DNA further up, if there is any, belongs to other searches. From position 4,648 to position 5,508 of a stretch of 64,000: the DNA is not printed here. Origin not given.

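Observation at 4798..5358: Orphan NrdG-type radical-SAM activase with no glycyl-radical partner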

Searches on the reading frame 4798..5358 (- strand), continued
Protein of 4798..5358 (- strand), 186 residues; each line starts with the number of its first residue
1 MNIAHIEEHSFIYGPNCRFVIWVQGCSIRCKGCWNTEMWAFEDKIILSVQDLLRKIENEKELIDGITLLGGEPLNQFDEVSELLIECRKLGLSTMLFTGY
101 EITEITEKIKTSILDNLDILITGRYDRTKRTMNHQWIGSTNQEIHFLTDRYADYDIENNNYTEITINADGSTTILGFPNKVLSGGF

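Call 53: get_annotated_region(hit=H59, flank=7000)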
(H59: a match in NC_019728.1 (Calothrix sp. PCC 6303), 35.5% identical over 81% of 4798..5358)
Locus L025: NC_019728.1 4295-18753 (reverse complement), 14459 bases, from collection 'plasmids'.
description: Calothrix sp. PCC 6303 plasmid pCAL6303.02, complete sequence
organism: Calothrix sp. PCC 6303 (NCBI taxid 1170562)
taxonomy: Bacteria; Cyanobacteriota; Cyanophyceae; Nostocales; Calotrichaceae; Calothrix; Calothrix sp. PCC 6303
host: -; source: -; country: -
typing (MOB-suite, as given by PLSDB): mobilizable; replicon rep_cluster_1680; relaxase MOBP
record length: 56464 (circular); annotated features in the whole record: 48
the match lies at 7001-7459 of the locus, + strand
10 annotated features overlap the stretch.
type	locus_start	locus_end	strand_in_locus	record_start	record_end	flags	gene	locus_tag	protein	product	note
CDS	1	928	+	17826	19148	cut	-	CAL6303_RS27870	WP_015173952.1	ParB/RepB/Spo0J family partition protein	GO:0007059 - chromosome segregation [Evidence IEA]; GO:0000910 - cytokinesis [Evidence IEA]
CDS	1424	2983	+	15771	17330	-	-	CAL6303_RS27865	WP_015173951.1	Hsp70 family protein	-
CDS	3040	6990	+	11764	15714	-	-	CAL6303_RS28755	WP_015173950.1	tetratricopeptide repeat protein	-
CDS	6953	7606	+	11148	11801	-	-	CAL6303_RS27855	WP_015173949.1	4Fe-4S single cluster domain-containing protein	-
CDS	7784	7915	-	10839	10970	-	-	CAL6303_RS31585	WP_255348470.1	hypothetical protein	-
CDS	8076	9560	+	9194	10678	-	-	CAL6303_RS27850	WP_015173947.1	hypothetical protein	-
CDS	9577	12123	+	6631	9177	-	-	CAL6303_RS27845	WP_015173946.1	AAA family ATPase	-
CDS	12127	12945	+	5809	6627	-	-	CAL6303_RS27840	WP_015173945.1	hypothetical protein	-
CDS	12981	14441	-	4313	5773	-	-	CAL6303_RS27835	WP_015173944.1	hypothetical protein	-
CDS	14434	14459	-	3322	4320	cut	-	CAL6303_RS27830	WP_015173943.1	hypothetical protein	-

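Call 54: search_protein_families(library=pfam, proteins=[L024:4025-5128:+, L024:5121-6989:+, L024:6986-7606:+, L023:6695-6952:+, L023:7621-8076:+, L023:8090-8830:+, L020:6107-6532:+, L020:6750-7634:+, L021:9597-10217:+, L021:10281-10937:+], max_evalue=0.01)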
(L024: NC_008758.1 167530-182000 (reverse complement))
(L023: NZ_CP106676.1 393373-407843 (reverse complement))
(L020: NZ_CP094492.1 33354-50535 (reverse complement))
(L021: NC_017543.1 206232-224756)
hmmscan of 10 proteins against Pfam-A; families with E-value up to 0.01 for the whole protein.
L024:4025-5128:+ (367 aa): 0 families

L024:5121-6989:+ (622 aa): 8 families
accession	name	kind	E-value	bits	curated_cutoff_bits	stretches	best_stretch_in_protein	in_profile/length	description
PF07724.20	AAA_2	-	3.4e-50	170.8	27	1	349-509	2-163/166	AAA domain (Cdc48 subfamily)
PF07728.20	AAA_5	-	2.8e-10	40.8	22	1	353-486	2-137/139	AAA domain (dynein-related subfamily)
PF00004.35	AAA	-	3e-06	28.1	21.2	1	354-461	2-99/131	ATPase family associated with various cellular activities (AAA)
PF13401.12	AAA_22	-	0.00015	22.5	27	1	349-446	4-108/130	AAA domain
PF13191.12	AAA_16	-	0.00027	21.9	32.6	1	339-500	14-127/167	AAA ATPase domain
PF00158.32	Sigma54_activat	-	0.00053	20.2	20.2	1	353-460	25-132/168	Sigma-54 interaction domain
PF10431.15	ClpB_D2-small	-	0.0012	19.3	21.9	1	526-594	6-71/81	C-terminal, D2-small domain, of ClpB protein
PF01078.27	Mg_chelatase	-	0.0082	16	20.3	0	353-375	25-47/207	Magnesium chelatase, subunit ChlI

L024:6986-7606:+ (206 aa): 2 families
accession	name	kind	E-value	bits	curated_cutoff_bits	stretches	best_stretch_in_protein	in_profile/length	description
PF13353.11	Fer4_12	-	3.1e-31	108.9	22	1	18-154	2-136/137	4Fe-4S single cluster domain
PF04055.27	Radical_SAM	-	6.4e-09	36.6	29.5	1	28-111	4-91/166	Radical SAM superfamily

L023:6695-6952:+ (85 aa): 0 families

L023:7621-8076:+ (151 aa): 0 families

L023:8090-8830:+ (246 aa): 2 families
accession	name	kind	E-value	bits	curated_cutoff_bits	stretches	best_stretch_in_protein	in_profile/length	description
PF12836.13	HHH_3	-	1.6e-13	51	27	1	167-227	4-64/65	Helix-hairpin-helix motif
PF03934.19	T2SSK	-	0.0037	18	24.2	1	169-226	1-57/63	Type II secretion system (T2SS), protein K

L020:6107-6532:+ (141 aa): 0 families

L020:6750-7634:+ (294 aa): 1 family
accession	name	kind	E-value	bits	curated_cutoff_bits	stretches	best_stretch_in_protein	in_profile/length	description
PF12836.13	HHH_3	-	2.3e-05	24.8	27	1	208-259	5-57/65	Helix-hairpin-helix motif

L021:9597-10217:+ (206 aa): 0 families

L021:10281-10937:+ (218 aa): 0 families

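Call 57: get_annotated_region(hit=H17, flank=3000)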
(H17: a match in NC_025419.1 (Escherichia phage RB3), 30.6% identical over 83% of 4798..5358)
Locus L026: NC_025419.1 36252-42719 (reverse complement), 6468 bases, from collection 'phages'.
description: Enterobacteria phage RB3, complete genome.
organism: Escherichia phage RB3 (NCBI taxid 31533)
taxonomy: Viruses; Duplodnaviria; Heunggongvirae; Uroviricota; Caudoviricetes; Straboviridae; Tevenvirinae; Tequatrovirus; Tequatrovirus RB3
host: Escherichia coli B; source: -; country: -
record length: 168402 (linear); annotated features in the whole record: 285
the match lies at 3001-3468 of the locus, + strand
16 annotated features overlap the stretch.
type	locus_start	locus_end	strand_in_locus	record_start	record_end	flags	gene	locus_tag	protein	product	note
CDS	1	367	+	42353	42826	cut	-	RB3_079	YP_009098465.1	endonuclease VII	49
CDS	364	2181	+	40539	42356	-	nrdD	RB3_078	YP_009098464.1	NrdD-like anaerobic ribonucleotide reductase large subunit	sunY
CDS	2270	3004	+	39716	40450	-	segD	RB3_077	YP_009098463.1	homing endonuclease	-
CDS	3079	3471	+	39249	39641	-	nrdG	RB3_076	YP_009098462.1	anaerobic ribonucleotide reductase small subunit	55.9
CDS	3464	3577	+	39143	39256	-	-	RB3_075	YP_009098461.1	hypothetical protein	-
CDS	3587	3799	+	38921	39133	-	-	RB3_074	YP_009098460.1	hypothetical protein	55.8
CDS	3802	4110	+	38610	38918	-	nrdH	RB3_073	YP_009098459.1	NrdH glutaredoxin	-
CDS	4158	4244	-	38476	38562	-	-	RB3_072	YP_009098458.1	hypothetical protein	55.7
CDS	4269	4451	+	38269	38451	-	-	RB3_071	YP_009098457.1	hypothetical protein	55.6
CDS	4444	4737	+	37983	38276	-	-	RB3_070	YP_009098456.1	hypothetical protein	55.5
CDS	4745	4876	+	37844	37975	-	-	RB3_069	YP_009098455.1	hypothetical protein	55.4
CDS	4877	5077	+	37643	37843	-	-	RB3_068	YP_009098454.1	hypothetical protein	55.3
CDS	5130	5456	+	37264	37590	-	-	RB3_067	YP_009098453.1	hypothetical protein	55.2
CDS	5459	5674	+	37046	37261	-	-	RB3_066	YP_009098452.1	hypothetical protein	55.1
CDS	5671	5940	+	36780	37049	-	-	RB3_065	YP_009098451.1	hypothetical protein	-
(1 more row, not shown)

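Call 58: get_annotated_region(hit=H28, flank=3000)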
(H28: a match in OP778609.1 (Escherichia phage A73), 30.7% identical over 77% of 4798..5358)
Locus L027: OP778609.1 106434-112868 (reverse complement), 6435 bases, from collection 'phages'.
description: Escherichia phage A73, complete genome.
organism: Escherichia phage A73 (NCBI taxid 3003819)
taxonomy: Viruses; Duplodnaviria; Heunggongvirae; Uroviricota; Caudoviricetes; Vequintavirinae
host: Escherichia coli str. K-12 substr. MG1655; source: animal feces; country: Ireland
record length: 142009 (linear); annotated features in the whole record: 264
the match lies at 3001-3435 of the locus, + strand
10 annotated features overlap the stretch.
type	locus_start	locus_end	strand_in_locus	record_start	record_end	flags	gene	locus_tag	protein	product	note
CDS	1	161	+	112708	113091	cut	-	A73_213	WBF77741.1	peptidoglycan hydrolase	A73_213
CDS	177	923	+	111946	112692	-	-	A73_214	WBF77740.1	phosphate starvation-inducible protein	A73_214; phosphate starvation-inducible protein PhoH, predicted ATPase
CDS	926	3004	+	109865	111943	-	-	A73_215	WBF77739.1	ribonucleotide reductase of class III (anaerobic), large subunit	A73_215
CDS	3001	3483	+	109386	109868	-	-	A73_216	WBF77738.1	ribonucleotide reductase of class III (anaerobic), activating protein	A73_216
CDS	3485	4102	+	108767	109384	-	-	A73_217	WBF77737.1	hypothetical protein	A73_217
CDS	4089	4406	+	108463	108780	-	-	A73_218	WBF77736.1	hypothetical protein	A73_218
CDS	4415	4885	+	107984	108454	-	-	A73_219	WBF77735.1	hypothetical protein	A73_219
CDS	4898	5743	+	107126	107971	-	-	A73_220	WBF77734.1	hypothetical protein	A73_220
CDS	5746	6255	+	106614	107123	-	-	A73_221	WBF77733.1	DNA N-6-adenine methyltransferase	A73_221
CDS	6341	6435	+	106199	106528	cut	-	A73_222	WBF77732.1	hypothetical protein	A73_222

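Call 59: get_annotated_region(hit=H16, flank=3000)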
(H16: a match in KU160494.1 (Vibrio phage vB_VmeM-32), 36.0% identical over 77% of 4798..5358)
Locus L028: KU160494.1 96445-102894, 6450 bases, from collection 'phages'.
description: Vibrio phage vB_VmeM-32, complete genome.
organism: Vibrio phage vB_VmeM-32 (NCBI taxid 1775142)
taxonomy: Viruses; Duplodnaviria; Heunggongvirae; Uroviricota; Caudoviricetes; Straboviridae; Emmerichvirinae
host: Vibrio metschnikovii DSM 29715; source: water from Lake Elmenteita; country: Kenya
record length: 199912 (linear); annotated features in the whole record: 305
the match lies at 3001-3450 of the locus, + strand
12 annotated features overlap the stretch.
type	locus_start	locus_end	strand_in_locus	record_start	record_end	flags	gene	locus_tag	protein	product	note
CDS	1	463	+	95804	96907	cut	-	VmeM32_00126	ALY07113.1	ribonucleoside-diphosphate reductase 1 subunit beta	similar to ribonucleoside-diphosphate reductase 1 subunit beta [Vibrio phage VH7D] and aerobic ribonucleoside ...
CDS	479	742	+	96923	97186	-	-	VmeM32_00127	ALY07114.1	glutaredoxin 1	similar to glutaredoxin [Vibrio phage VH7D], thioredoxin [Vibrio phage KVP40] and thioredoxin [Vibrio phage nt-1]; ...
regulatory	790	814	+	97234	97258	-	-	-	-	terminator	putative transcriptional terminator, -14.10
CDS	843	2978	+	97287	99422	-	-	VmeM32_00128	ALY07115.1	anaerobic ribonucleoside-triphosphate reductase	similar to ribonucleotide reductase of class III (anaerobic), large subunit [Vibrio fluvialis] and unnamed protein ...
CDS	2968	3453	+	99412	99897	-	-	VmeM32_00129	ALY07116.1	anaerobic ribonucleotide reductase-activating protein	similar to anaerobic NTP reductase small subunit [Aeromonas phage CC2], NrdG anaerobic NTP reductase small subunit ...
CDS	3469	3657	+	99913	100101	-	-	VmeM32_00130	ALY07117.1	hypothetical protein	-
regulatory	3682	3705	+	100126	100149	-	-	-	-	terminator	putative transcriptional terminator, -13.30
CDS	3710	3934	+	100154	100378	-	-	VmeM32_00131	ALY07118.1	hypothetical protein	-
CDS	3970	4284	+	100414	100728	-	-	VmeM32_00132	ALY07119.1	hypothetical protein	similar to glutaredoxin [Escherichia phage Lw1] and NrdH glutaredoxin [Aeromonas phage Aeh1]; conserved domain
CDS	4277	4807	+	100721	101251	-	-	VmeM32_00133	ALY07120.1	hypothetical protein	similar to hypothetical protein 65p037 [Aeromonas phage 65] and hypothetical protein Aeh1p036 [Aeromonas phage Aeh1]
CDS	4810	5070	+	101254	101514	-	-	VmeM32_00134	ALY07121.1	hypothetical protein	similar to gp55.2 conserved hypothetical protein [Aeromonas phage Aeh1]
CDS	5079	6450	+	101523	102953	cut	-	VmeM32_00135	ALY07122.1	hypothetical protein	similar to hypothetical protein Aeh1p034 [Aeromonas phage Aeh1]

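Call 66: find_related_loci(query=A2, collection=metagenome_contigs, flank=9000)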
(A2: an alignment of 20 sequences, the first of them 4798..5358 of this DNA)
Query A2 (186 aa) in metagenome_contigs; peptide patterns used: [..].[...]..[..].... (x = any residue, [..] = any of these).
600 stretches matched a pattern (row limit reached: there are more); 587 encode a relative of the query (tblastn E <= 1e-3); the best 80 are kept; 80 distinct loci.
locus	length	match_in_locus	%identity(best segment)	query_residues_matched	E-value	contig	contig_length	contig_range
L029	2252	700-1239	64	1-180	1e-79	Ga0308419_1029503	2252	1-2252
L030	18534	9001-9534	62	1-178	1e-73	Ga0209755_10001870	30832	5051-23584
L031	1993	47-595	60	1-183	4e-76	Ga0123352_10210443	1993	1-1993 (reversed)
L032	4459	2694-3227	62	1-178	7e-74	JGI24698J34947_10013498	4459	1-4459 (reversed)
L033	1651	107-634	46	2-179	3e-47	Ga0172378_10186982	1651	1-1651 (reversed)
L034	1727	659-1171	43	9-182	1e-46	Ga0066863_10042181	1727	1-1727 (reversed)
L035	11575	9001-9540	43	1-182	1e-45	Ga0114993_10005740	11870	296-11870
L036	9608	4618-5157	43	1-182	1e-45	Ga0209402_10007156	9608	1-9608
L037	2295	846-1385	44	1-182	2e-45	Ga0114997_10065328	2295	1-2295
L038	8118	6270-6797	42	1-179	5e-45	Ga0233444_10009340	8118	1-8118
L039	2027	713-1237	38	1-178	5e-44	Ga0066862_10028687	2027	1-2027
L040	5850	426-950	39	1-178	9e-43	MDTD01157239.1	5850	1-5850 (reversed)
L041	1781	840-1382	44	1-181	1e-42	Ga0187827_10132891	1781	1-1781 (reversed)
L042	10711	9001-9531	40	1-179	2e-41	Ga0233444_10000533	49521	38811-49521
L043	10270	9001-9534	40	1-178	4e-41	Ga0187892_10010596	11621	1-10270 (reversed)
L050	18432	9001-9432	44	14-155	2e-38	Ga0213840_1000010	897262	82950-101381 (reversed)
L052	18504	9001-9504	42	14-178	2e-37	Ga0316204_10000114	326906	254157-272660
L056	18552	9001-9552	41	1-178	4e-37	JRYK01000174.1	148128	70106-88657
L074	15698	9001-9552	37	1-178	2e-34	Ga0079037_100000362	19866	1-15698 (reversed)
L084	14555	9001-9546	38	1-179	6e-34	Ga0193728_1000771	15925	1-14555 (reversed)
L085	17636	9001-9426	41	14-152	9e-34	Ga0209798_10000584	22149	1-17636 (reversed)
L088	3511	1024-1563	34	1-177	1e-33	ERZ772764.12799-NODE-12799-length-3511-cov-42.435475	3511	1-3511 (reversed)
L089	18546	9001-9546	37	1-179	3e-33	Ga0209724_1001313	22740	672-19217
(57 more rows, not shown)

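Call 69: predict_structure(alignment_id=A4)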
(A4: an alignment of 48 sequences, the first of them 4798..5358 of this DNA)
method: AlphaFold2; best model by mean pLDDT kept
length: 186 residues; sequences in the alignment: 48
mean_pLDDT: 88.3   pTM: 0.86
mean pLDDT of the five models: 88.3, 84.3, 83.9, 82.0, 81.8
residues with pLDDT >= 90: 108; 70-90: 66; 50-70: 10; < 50: 2
segments of 3 or more residues with pLDDT < 50: none
pLDDT, mean of each block of 10 residues (from residue 1): 93 94 82 74 88 98 96 93 98 96 85 94 91 87 95 88 84 77 52
secondary structure, 60 per line:
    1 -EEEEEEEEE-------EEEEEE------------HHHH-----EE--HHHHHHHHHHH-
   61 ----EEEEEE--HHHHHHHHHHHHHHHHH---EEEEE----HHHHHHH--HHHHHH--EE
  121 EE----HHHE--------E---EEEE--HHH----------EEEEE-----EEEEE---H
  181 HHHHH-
elements in order: E2-10 E18-23 H36-39 H49-59 E65-70 H73-89 E93-97 H102-108 H111-116 E119-122 E143-146 E162-166 E172-176 H180-185

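Call 72: fold_search(model_id=the predicted structure, library=pdb)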
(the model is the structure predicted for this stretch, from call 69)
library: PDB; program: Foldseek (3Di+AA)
matches with E <= 10: 1083; with E <= 0.001: 3
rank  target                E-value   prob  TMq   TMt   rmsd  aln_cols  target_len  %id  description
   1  3cb8_A                6.1e-08  1.00  0.56  0.44   2.4       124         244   27  4Fe-4S-Pyruvate formate-lyase activating enzyme in complex with AdoMet and a peptide substrate (released 2008-10-28)
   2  8fo0                  3.4e-07  1.00  0.54  0.42   3.1       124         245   27  The structure of a crystallizable variant of E. coli pyruvate formate-lyase activating enzyme bound to a partially cleav (released 2023-05-24)
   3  3c8f                  5.1e-07  1.00  0.53  0.41   3.3       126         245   25  4Fe-4S-Pyruvate formate-lyase Activating Enzyme with partially disordered AdoMet (released 2008-10-28)
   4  6nhl_B                1.0e-03  1.00  0.38  0.32   7.3       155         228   16  Crystal structure of QueE from Escherichia coli (released 2019-01-16)
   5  6nhl_A                2.2e-03  1.00  0.39  0.33   4.8       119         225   20  Crystal structure of QueE from Escherichia coli (released 2019-01-16)
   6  5tgs_A                3.3e-03  1.00  0.48  0.40   3.4       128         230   12  Crystal Structure of QueE from Bacillus subtilis with methionine bound (released 2017-01-18)
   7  5tgs_B                3.7e-03  1.00  0.45  0.37   4.1       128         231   13  Crystal Structure of QueE from Bacillus subtilis with methionine bound (released 2017-01-18)
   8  5th5_A                4.0e-03  1.00  0.48  0.38   3.4       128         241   14  Crystal Structure of QueE from Bacillus subtilis with 6-carboxypterin-5'-deoxyadenosyl ester bound (released 2017-01-18)
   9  5v1t_A                5.9e-03  1.00  0.37  0.17   3.6        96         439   26  Crystal structure of Streptococcus suis SuiB bound to precursor peptide SuiA (released 2017-08-30)
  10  5v1s_A                7.1e-03  1.00  0.38  0.18   3.2        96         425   26  Crystal structure of Streptococcus suis SuiB bound to S-adenosylmethionine (released 2017-08-30)
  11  5v1q_B                7.6e-03  1.00  0.39  0.18   3.2       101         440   27  Crystal structure of Streptococcus suis SuiB (released 2017-08-30)
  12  4riz_D                4.6e-02  0.80  0.36  0.16  12.0       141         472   13  The crystal structure of Y333Q mutant pyridoxal-dependent decarboxylase from Sphaerobacter thermophilus dsm 20745 (released 2014-11-12)
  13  5vsm_A                4.9e-02  0.97  0.38  0.28   3.7       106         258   20  Crystal structure of viperin with bound [4Fe-4S] cluster, 5'-deoxyadenosine, and L-methionine (released 2017-06-14)
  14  9dfu                  5.2e-02  0.92  0.34  0.24   4.2       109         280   22  X-ray crystal structure of the second Viperin-like enzyme from T. virens variant F40H with bound CTP and SAM (released 2025-02-19)
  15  6k8h_B                5.5e-02  0.95  0.30  0.14   4.1        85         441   12  Crystal structure of an omega-transaminase from Sphaerobacter thermophilus (released 2019-10-09)
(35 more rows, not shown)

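Call 86: search_protein_representatives(alignment_id=A4)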
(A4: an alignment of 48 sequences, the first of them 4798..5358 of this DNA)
Query: 48 sequences, 187 profile positions. Proteins with E-value up to 0.001 (for the whole library): 10595; up to 1e-10: 4504; up to 1e-30: 331. The best 150 are listed.
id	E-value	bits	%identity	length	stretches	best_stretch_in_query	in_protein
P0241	1.1e-62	227.6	-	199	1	1-185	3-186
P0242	1.3e-62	227.3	-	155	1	38-185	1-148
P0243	1.1e-61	224.3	-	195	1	2-181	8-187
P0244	4.4e-61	222.4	-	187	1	2-182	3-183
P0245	2.1e-54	200.6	-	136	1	1-134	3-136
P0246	4.4e-54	199.5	-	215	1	1-185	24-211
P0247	4.4e-52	193.0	-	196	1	1-182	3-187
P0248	7.6e-52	192.3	-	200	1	1-184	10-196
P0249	3.1e-50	187.0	-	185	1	1-182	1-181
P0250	4.6e-50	186.4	-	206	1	1-185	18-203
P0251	1.6e-49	184.7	-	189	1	2-180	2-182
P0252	3.4e-49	183.6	-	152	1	38-185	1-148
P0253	8.8e-49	182.3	-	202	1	2-184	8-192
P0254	1.2e-48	181.9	-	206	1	2-183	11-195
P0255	1.4e-48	181.6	-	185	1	2-182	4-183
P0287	2.5e-41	158.0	-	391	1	2-183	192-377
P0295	9.4e-41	156.1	-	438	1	6-180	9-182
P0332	6.6e-38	146.8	-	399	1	2-175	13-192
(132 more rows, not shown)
